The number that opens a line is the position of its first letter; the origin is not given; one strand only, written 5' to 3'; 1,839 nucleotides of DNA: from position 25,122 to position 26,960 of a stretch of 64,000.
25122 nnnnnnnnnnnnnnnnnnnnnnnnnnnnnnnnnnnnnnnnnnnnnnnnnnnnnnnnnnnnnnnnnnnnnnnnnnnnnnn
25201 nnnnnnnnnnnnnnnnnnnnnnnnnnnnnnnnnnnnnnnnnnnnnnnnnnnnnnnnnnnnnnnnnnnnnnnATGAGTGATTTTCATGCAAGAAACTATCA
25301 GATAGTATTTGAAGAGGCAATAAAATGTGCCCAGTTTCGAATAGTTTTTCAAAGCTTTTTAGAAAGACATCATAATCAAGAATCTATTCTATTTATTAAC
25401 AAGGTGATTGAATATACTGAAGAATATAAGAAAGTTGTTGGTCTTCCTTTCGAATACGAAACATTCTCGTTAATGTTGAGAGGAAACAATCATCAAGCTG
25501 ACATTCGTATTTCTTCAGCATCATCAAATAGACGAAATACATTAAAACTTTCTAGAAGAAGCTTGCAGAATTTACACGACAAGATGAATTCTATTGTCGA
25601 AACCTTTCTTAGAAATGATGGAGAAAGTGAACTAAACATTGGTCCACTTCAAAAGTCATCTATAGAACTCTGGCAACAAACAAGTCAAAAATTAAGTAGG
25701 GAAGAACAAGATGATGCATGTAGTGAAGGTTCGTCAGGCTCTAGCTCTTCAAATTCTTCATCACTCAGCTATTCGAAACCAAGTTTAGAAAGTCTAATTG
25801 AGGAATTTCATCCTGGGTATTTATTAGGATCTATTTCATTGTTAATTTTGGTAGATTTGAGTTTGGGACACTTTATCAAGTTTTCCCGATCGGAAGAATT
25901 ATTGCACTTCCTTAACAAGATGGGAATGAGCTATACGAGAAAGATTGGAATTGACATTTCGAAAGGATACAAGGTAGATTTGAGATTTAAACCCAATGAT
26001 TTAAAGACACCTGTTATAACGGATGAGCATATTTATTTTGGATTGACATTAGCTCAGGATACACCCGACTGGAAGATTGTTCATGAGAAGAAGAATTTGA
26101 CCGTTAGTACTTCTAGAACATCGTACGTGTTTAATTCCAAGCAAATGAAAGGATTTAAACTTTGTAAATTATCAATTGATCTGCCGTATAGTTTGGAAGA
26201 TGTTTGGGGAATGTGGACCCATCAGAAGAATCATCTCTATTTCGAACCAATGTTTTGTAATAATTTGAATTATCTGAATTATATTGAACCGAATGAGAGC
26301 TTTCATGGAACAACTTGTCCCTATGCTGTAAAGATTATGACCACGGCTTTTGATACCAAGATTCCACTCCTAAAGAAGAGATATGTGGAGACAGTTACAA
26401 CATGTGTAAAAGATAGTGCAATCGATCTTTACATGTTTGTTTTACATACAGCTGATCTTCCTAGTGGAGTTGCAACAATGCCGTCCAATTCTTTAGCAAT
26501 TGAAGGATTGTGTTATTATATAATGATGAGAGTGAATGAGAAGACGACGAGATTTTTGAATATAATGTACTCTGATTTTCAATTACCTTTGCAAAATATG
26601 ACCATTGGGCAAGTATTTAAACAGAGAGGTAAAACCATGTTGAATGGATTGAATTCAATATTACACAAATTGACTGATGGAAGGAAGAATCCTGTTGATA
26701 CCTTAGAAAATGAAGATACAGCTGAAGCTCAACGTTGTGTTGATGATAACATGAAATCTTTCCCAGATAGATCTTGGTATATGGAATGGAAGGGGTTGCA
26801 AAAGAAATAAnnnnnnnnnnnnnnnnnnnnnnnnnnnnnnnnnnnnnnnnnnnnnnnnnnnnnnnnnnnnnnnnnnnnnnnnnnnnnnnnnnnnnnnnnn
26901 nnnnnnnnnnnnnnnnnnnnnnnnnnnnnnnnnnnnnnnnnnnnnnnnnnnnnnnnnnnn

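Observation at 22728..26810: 7TM-RGS fusion receptor next to a second RGS-like gene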

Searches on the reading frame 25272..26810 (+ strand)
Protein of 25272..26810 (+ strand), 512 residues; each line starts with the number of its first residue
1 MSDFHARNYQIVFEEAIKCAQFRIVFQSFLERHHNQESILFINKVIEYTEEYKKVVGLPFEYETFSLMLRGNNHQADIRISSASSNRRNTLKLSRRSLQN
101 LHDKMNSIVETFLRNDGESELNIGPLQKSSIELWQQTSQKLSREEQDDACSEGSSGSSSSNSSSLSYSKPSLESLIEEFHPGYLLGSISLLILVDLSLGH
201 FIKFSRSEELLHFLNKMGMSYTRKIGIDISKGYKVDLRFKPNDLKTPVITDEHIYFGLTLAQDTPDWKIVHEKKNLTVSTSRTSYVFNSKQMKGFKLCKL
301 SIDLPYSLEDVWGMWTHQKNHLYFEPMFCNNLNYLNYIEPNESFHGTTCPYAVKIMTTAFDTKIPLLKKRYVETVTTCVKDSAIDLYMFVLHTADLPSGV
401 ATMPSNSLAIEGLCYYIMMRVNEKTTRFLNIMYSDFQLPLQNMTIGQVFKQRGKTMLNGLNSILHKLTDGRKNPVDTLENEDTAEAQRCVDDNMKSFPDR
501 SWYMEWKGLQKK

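Call 3: search_protein_families(library=pfam, proteins=[window:25272-26810:+], max_evalue=1)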
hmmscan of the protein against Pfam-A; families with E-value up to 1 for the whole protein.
window:25272-26810:+ (512 aa): 2 families
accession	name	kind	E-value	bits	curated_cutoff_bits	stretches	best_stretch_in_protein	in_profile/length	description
PF00615.24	RGS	-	0.023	15.5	23.9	1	14-131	3-76/117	Regulator of G protein signaling domain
PF14378.12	PAP2_3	-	0.13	12.4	27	1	357-429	77-154/190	PAP2 superfamily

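Call 4: search_solved_structures(query=window:25272-26810:+, max_evalue=10, show_alignments=2)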
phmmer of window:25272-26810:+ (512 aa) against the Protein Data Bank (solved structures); distinct sequences matched with E-value up to 10: 1.
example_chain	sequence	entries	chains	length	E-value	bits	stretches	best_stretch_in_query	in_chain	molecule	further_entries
6ch3_B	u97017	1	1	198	0.15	14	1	97-162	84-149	Flagellar secretion chaperone FliS,Flagellin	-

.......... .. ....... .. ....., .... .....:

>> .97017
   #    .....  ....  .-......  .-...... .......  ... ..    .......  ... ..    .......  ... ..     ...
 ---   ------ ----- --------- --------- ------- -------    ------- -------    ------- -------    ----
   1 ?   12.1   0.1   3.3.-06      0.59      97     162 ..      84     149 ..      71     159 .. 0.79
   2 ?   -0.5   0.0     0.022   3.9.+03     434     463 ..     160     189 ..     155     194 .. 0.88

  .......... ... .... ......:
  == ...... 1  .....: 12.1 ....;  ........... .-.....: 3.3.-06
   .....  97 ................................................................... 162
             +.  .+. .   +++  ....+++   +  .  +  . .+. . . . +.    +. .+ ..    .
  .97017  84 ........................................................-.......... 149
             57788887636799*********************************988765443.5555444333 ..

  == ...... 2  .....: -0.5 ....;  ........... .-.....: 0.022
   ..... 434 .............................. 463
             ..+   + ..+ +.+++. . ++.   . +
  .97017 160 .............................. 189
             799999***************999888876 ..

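Call 6: find_homologous_proteins(query=window:25272-26810:+)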
Query window:25272-26810:+ (512 aa): 6 proteins with E <= 0.001 among 8000 candidates.
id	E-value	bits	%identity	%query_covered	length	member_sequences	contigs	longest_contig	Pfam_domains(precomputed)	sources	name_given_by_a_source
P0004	0.0e+0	1118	99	96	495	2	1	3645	-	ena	-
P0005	2.6e-83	299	32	99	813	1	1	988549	-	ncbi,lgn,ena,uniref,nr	ncbi:hypothetical protein FDP41_010430 [Naegleria fowleri]|uniref:RGS domain-containing protein n=1 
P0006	1.8e-77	279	31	99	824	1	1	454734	-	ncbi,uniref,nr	ncbi:hypothetical protein C9374_008997 [Naegleria lovaniensis]|uniref:RGS domain-containing protein 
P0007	6.8e-73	264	33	99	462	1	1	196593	PF00615.25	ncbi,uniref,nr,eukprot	ncbi:predicted protein [Naegleria gruberi]|uniref:Predicted protein n=1 Tax=Naegleria gruberi TaxID=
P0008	1.6e-70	256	30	85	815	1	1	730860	PF00615.25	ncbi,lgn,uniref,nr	ncbi:hypothetical protein FDP41_001608 [Naegleria fowleri]|uniref:RGS domain-containing protein n=1 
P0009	1.0e-58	218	31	85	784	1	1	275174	PF00615.25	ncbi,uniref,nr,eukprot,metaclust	ncbi:predicted protein [Naegleria gruberi]|uniref:Predicted protein n=1 Tax=Naegleria gruberi TaxID=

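Call 27: predict_structure(alignment_id=A2)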
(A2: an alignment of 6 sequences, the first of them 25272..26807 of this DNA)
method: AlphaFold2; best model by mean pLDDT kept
length: 512 residues; sequences in the alignment: 6
mean_pLDDT: 70.1   pTM: 0.66
mean pLDDT of the five models: 70.1, 69.0, 65.3, 64.0, 44.2
residues with pLDDT >= 90: 12; 70-90: 297; 50-70: 126; < 50: 77
segments of 3 or more residues with pLDDT < 50: 58-92, 150-169, 233-236, 289-291, 329-331, 344-347, 506-512
pLDDT, mean of each block of 10 residues (from residue 1): 71 76 85 74 85 65 35 28 36 67 91 81 71 85 64 42 42 72 73 70 77 87 77 53 71 71 68 85 63 72 88 79 57 66 54 74 65 81 79 70 70 84 81 72 75 86 85 73 79 75 50 33
secondary structure, 60 per line:
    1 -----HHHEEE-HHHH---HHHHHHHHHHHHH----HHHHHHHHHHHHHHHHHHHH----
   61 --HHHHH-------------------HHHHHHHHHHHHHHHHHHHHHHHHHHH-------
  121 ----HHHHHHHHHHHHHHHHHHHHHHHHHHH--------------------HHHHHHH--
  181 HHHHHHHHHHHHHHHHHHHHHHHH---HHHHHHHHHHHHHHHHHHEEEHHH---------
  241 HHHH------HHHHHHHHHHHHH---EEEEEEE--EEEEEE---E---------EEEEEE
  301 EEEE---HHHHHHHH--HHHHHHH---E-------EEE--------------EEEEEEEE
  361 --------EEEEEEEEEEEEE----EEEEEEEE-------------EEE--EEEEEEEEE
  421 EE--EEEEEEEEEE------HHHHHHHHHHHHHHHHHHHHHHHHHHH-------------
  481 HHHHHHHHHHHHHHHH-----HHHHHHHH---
elements in order: E9-11 H13-16 H20-32 H37-56 H63-67 H87-113 H125-151 H172-178 H181-204 H208-225 E226-228 H241-244 H251-263 E267-273 E276-281 E295-304 H308-315 H318-324 E336-338 E353-360 E369-381 E386-393 E407-409 E412-422 E425-434 H441-467 H481-496 H502-509

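Call 29: fold_search(model_id=the predicted structure, library=pdb)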
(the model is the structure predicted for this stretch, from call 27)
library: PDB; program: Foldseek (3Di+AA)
matches with E <= 10: 1105; with E <= 0.001: 53
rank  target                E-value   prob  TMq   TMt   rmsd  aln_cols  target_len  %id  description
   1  2r55_A                3.2e-08  1.00  0.32  0.74   5.0       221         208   12  Human StAR-related lipid transfer protein 5 (released 2007-09-18)
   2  6ser                  3.5e-08  1.00  0.32  0.63   5.0       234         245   10  Crystal structure of human STARD10 (released 2020-08-26)
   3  2mou_MODEL_1_A        7.5e-08  1.00  0.30  0.64   6.7       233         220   14  Solution structure of StAR-related lipid transfer domain protein 6 (STARD6) (released 2014-05-21)
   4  6vvq_B                9.6e-08  1.00  0.31  0.63   6.1       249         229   10  Human START domain of Acyl-coenzyme A thioesterase 11 (ACOT11) bound to Myristic Acid (released 2020-09-02)
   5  2e3r_B                1.2e-07  1.00  0.33  0.67   5.1       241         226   12  Crystal structure of CERT START domain in complex with C18-ceramide (P1) (released 2007-12-18)
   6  5jjd_B                1.4e-07  1.00  0.32  0.65   5.8       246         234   10  crystal structure of the ceramide transfer protein PH and START domain complex (released 2017-07-05)
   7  5zyi                  1.6e-07  1.00  0.32  0.65   5.4       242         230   11  Crystal structure of CERT START domain in complex with compound E16 (released 2019-02-27)
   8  5zyh                  1.7e-07  1.00  0.33  0.69   4.9       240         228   11  Crystal structure of CERT START domain in complex with compound E5 (released 2019-02-27)
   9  1jss_A                2.2e-07  1.00  0.31  0.72   4.0       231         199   10  Crystal structure of the Mus musculus cholesterol-regulated START protein 4 (StarD4). (released 2002-04-10)
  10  6l1d_A                2.3e-07  1.00  0.30  0.71   4.4       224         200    8  Structure of human StAR-related lipid transfer protein 4 (released 2019-10-30)
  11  2e3n                  2.3e-07  1.00  0.33  0.66   4.9       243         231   12  Crystal structure of CERT START domain in complex with C6-ceramide (P212121) (released 2007-12-18)
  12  2e3o                  2.4e-07  1.00  0.32  0.64   6.0       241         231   11  Crystal structure of CERT START domain in complex with C16-ceramide (P212121) (released 2007-12-18)
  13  5zyg                  2.4e-07  1.00  0.32  0.64   5.4       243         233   11  Crystal structure of CERT START domain in complex with compound B5 (released 2019-02-27)
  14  6vvq_A                2.5e-07  1.00  0.31  0.61   5.4       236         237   10  Human START domain of Acyl-coenzyme A thioesterase 11 (ACOT11) bound to Myristic Acid (released 2020-09-02)
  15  1ln1                  2.6e-07  1.00  0.31  0.70   4.2       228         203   10  Crystal Structure of Human Phosphatidylcholine Transfer Protein in Complex with Dilinoleoylphosphatidylcholine (released 2002-06-26)
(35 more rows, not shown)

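Call 34: list_cluster_members(proteins=[P0010, P0011, P0012, P0013, P0004, window:25272-26807:+, window:22728-24944:+])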
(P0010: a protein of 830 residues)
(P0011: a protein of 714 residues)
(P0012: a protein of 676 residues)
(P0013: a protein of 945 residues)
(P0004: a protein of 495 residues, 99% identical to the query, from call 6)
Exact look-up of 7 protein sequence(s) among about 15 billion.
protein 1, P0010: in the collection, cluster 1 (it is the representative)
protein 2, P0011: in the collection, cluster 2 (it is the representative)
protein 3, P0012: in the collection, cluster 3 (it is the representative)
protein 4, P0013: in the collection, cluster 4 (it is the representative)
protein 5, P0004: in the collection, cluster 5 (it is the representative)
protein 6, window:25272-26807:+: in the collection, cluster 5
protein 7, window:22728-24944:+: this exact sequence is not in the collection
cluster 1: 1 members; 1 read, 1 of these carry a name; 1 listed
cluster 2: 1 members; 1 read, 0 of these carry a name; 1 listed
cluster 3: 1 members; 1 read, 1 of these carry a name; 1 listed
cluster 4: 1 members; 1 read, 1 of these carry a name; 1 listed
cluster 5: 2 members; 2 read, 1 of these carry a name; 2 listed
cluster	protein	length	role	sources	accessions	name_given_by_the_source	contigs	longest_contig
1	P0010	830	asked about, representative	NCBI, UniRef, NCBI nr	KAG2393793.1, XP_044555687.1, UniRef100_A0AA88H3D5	hypothetical protein C9374_003557 [Naegleria lovaniensis] | RGS domain-containing protein n=1 Tax=Naegleria lovaniensis TaxID=51637 ... | uncharacterized protein C9374_003557 [Naegleria lovaniensis]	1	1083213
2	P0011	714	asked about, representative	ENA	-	-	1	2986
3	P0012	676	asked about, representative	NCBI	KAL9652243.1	hypothetical protein ABK040_011903 [Willaertia magna]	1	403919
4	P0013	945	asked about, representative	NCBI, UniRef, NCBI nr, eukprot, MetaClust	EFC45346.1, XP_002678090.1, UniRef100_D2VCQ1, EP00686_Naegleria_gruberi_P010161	predicted protein [Naegleria gruberi] | Predicted protein n=1 Tax=Naegleria gruberi TaxID=5762 RepID=D2VCQ1_NAEGR | uncharacterized protein NAEGRDRAFT_57811 [Naegleria gruberi]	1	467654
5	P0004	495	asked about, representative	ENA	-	-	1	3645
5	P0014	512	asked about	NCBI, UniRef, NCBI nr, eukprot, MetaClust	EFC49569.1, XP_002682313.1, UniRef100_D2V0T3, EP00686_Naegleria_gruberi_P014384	predicted protein [Naegleria gruberi] | Predicted protein n=1 Tax=Naegleria gruberi TaxID=5762 RepID=D2V0T3_NAEGR | uncharacterized protein NAEGRDRAFT_45771 [Naegleria gruberi]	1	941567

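Call 44: search_solved_structures(query=A2, max_evalue=1, show_alignments=3)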
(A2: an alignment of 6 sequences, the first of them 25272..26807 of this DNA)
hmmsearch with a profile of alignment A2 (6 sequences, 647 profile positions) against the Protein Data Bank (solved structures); distinct sequences matched with E-value up to 1: 16.
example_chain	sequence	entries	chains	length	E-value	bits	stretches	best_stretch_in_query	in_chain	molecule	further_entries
6am3_X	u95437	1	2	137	0.0038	19.2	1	61-106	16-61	Regulator of G-protein signaling 17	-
1zv4_X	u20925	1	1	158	0.007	18.4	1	61-106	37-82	Regulator of G-protein signaling 17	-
2a72_A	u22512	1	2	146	0.011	17.8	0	297-332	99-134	Regulator of G-protein signalling 7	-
2es0_A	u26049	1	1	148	0.052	15.5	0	60-137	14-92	regulator of G-protein signalling 6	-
2d9j_A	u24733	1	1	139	0.057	15.4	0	297-329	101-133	Regulator of G-protein signalling 7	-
4igu_A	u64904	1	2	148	0.081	14.9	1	61-95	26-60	CG5036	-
2dlv_A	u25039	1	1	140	0.09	14.7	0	214-248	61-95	Regulator of G-protein signaling 18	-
2crp_A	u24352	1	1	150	0.091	14.7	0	211-245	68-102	Regulator of G-protein signaling 5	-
2bv1_A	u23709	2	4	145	0.12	14.2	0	60-98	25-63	REGULATOR OF G-PROTEIN SIGNALLING 1 | Regulator of G-protein signaling 1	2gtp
1agr_E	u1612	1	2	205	0.13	14.2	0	21-98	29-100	RGS4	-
2jm5_A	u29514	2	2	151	0.13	14.2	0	214-248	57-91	Regulator of G-protein signaling 18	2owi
2ihb_B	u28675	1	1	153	0.18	13.7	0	44-101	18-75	Regulator of G-protein signalling 10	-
7shf_C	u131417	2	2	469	0.22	13.4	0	297-337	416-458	Isoform 2 of Regulator of G-protein signaling 7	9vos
2v4z_B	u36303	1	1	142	0.27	13.1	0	210-248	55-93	REGULATOR OF G-PROTEIN SIGNALING 2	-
1cmz_A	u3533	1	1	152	0.37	12.7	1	61-110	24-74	PROTEIN (GAIP (G-ALPHA INTERACTING) PROTEIN)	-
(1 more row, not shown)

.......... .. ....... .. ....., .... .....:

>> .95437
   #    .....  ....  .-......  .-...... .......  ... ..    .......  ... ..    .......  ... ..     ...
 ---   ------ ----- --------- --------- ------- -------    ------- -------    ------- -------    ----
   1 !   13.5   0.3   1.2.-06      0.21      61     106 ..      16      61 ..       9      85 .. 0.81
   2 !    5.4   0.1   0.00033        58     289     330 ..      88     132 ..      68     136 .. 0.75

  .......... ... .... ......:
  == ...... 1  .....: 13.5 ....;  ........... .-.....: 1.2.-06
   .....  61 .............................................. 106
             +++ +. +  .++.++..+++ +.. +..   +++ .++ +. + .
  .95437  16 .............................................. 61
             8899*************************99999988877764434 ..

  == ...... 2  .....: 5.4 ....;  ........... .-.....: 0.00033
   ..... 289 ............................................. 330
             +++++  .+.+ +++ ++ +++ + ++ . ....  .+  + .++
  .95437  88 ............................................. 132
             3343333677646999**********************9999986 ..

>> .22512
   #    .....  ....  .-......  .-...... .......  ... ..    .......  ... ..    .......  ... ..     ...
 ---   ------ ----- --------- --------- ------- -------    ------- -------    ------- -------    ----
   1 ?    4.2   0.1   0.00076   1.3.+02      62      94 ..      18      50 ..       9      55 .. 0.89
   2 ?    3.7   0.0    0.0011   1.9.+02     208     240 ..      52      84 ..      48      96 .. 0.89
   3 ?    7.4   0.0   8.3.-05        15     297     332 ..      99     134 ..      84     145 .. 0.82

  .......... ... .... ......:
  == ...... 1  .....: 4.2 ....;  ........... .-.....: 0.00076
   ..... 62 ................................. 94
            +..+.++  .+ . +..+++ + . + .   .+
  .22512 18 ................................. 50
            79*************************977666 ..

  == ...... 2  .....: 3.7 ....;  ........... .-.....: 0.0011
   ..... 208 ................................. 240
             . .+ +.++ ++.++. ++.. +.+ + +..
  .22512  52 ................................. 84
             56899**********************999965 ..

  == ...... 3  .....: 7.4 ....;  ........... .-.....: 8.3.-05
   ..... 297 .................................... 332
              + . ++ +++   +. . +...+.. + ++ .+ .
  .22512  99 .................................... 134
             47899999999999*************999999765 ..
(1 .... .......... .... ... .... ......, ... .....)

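Call 62: search_protein_families(library=pfam, alignment_id=A2, max_evalue=10)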
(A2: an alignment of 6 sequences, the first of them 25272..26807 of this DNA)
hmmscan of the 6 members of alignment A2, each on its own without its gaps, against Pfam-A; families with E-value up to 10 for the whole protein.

A. member 1, window:25272-26807:+ (512 aa): 2 families
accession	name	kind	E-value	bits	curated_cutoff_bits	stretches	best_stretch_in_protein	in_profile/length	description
PF00615.24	RGS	-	0.023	15.5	23.9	1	14-131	3-76/117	Regulator of G protein signaling domain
PF14378.12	PAP2_3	-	0.13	12.4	27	1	357-429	77-154/190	PAP2 superfamily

B. families by the number of members that match (of 6 scanned): 7 families
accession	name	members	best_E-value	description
PF00615.24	RGS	6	1.6e-06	Regulator of G protein signaling domain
PF25423.1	DUF7893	1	0.0078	Domain of unknown function (DUF7893)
PF15948.10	DUF4756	1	0.012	Domain of unknown function (DUF4756)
PF14378.12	PAP2_3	1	0.13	PAP2 superfamily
PF09537.16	DUF2383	1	0.14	Domain of unknown function (DUF2383)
PF15862.10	Coilin_N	1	0.47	Coilin N-terminus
PF11888.13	DUF3408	1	3.8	Protein of unknown function (DUF3408)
